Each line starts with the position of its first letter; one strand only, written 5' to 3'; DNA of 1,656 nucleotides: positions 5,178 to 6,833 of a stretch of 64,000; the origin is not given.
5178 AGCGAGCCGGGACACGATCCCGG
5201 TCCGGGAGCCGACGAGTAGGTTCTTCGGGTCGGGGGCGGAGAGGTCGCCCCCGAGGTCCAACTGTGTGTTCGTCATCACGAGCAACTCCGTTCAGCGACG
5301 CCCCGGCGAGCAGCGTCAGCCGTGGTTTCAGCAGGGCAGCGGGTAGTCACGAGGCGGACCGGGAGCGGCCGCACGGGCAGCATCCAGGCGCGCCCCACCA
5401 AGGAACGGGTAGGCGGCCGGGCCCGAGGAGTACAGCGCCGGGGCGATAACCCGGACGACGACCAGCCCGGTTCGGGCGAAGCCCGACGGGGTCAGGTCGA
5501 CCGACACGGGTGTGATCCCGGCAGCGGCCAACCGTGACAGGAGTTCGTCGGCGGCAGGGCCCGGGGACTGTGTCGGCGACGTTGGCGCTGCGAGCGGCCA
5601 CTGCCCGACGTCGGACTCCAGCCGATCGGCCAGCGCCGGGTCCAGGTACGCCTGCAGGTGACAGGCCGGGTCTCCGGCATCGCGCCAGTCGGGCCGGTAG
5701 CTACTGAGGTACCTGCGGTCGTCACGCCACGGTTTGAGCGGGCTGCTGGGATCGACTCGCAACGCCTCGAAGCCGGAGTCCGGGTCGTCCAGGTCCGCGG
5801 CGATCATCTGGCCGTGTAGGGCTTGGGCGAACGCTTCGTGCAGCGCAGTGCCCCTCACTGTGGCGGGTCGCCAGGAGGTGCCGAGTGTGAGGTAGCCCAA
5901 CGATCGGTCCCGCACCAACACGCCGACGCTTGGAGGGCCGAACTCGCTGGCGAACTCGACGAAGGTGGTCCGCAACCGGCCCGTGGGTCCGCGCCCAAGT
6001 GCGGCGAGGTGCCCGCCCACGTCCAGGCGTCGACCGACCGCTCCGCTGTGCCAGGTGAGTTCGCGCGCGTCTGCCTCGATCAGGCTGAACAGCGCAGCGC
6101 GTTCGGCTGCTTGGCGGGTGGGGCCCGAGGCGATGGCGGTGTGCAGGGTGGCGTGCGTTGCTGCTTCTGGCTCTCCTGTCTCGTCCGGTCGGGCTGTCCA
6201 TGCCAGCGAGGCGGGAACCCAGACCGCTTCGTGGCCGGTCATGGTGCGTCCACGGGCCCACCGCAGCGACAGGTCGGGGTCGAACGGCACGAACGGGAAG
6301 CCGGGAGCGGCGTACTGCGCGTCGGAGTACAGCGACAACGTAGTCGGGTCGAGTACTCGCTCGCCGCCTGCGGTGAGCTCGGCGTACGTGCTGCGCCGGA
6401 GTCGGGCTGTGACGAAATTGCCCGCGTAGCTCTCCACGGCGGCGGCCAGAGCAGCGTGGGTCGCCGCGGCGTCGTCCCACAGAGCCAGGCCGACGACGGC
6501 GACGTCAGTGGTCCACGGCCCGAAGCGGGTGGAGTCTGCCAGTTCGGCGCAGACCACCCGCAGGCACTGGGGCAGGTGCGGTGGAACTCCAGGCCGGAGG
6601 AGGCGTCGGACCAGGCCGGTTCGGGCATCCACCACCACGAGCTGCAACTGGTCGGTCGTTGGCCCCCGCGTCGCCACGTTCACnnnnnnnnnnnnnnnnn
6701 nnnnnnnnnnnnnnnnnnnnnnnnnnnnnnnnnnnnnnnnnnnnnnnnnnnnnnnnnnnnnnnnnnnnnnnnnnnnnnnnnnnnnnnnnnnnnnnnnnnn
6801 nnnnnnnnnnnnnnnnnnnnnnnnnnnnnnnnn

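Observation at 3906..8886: Three tandem YcaO paralogs with one E1-like/RRE partner and no other tailoring genes: an unusual RiPP enzyme set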

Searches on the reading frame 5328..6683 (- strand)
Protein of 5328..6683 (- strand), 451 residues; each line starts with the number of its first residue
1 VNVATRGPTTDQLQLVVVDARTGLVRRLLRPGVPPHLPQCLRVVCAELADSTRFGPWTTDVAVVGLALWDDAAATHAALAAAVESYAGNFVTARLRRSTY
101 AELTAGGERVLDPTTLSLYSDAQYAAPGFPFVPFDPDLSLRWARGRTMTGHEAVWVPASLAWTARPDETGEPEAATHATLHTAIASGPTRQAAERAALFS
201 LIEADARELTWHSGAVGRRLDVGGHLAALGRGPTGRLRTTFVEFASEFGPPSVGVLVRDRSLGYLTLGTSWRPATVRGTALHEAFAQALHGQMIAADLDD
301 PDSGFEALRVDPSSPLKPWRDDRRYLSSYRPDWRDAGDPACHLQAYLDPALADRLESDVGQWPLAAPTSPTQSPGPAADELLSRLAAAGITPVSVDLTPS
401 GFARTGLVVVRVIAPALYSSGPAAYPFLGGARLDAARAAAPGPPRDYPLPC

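Call 3: search_protein_families(library=pfam, proteins=[window:5328-6683:-], max_evalue=0.01)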
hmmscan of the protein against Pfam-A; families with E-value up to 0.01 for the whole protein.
window:5328-6683:- (451 aa): 1 family
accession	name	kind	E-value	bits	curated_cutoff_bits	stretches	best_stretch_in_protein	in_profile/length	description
PF02624.21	YcaO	-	7.6e-35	121.2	25.7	1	71-417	7-324/325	YcaO cyclodehydratase, ATP-ad Mg2+-binding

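Call 4: search_protein_families(library=ncbifam, proteins=[window:5328-6683:-], max_evalue=0.01)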
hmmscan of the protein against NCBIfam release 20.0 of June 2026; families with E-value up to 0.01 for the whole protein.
window:5328-6683:- (451 aa): 1 family
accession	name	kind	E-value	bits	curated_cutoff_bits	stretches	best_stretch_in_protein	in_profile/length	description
TIGR03604.1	TOMM_cyclo_SagD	subfamily_domain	4.2e-51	174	219.25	1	71-438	6-357/377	thiazole/oxazole-forming peptide maturase, SagD family component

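Call 76: find_homologous_proteins(query=window:5328-6683:-, max_evalue=1e-20)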
Query window:5328-6683:- (451 aa): 66 proteins with E <= 1e-20 among 8000 candidates.
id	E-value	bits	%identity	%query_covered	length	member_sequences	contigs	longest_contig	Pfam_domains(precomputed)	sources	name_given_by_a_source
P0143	2.3e-295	998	100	100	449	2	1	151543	PF02624.22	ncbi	ncbi:MAG: YcaO-like family protein [Acidimicrobiales bacterium]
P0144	1.7e-241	820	83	100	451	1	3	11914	PF02624.22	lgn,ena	-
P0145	2.6e-163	562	63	98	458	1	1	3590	PF02624.22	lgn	-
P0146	9.5e-114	399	48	96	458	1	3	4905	PF02624.22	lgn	-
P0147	1.9e-113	398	49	96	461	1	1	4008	PF02624.22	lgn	-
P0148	1.4e-95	339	45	96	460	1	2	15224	PF02624.22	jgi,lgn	jgi:ribosomal protein S12 methylthiotransferase accessory factor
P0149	6.2e-92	327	45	95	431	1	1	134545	PF02624.22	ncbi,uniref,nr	ncbi:YcaO-like family protein [Amycolatopsis anabasis]|uniref:YcaO-like family protein n=1 Tax=Amyco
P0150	1.4e-89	319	43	96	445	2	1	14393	PF02624.22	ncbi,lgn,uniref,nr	ncbi:YcaO-like family protein [Frankia sp. AgPm24]|uniref:YcaO-like family protein n=1 Tax=Frankia s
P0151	1.3e-88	316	43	96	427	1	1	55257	PF02624.22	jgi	jgi:ribosomal protein S12 methylthiotransferase accessory factor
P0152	1.2e-87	313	41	97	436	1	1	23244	PF02624.22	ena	-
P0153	2.7e-87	312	44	95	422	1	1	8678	PF02624.22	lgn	-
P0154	1.4e-86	309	43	96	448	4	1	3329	PF02624.22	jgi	jgi:ribosomal protein S12 methylthiotransferase accessory factor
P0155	2.0e-86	309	44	96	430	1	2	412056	PF02624.22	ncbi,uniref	ncbi:YcaO-like family protein [Streptosporangium longisporum]|uniref:YcaO domain-containing protein 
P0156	4.1e-85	304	42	94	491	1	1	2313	PF02624.22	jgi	jgi:ribosomal protein S12 methylthiotransferase accessory factor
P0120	7.4e-84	300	42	96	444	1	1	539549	PF02624.22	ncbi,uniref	ncbi:YcaO-like family protein [Streptomyces sp. NPDC006656]|uniref:YcaO-like family protein n=1 Tax=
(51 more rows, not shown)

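Call 78: find_encoding_contigs(protein=P0145, flank=10000, max_places=2)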
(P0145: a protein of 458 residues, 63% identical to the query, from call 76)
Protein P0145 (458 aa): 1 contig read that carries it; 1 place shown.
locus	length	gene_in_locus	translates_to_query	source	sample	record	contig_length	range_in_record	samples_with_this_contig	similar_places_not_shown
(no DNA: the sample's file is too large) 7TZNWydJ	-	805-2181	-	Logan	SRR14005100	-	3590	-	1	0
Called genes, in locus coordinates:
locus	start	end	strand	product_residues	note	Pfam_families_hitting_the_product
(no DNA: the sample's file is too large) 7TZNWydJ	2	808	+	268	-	?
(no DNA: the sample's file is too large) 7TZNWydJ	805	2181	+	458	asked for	PF02624:YcaO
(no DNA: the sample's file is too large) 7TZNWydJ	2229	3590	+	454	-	?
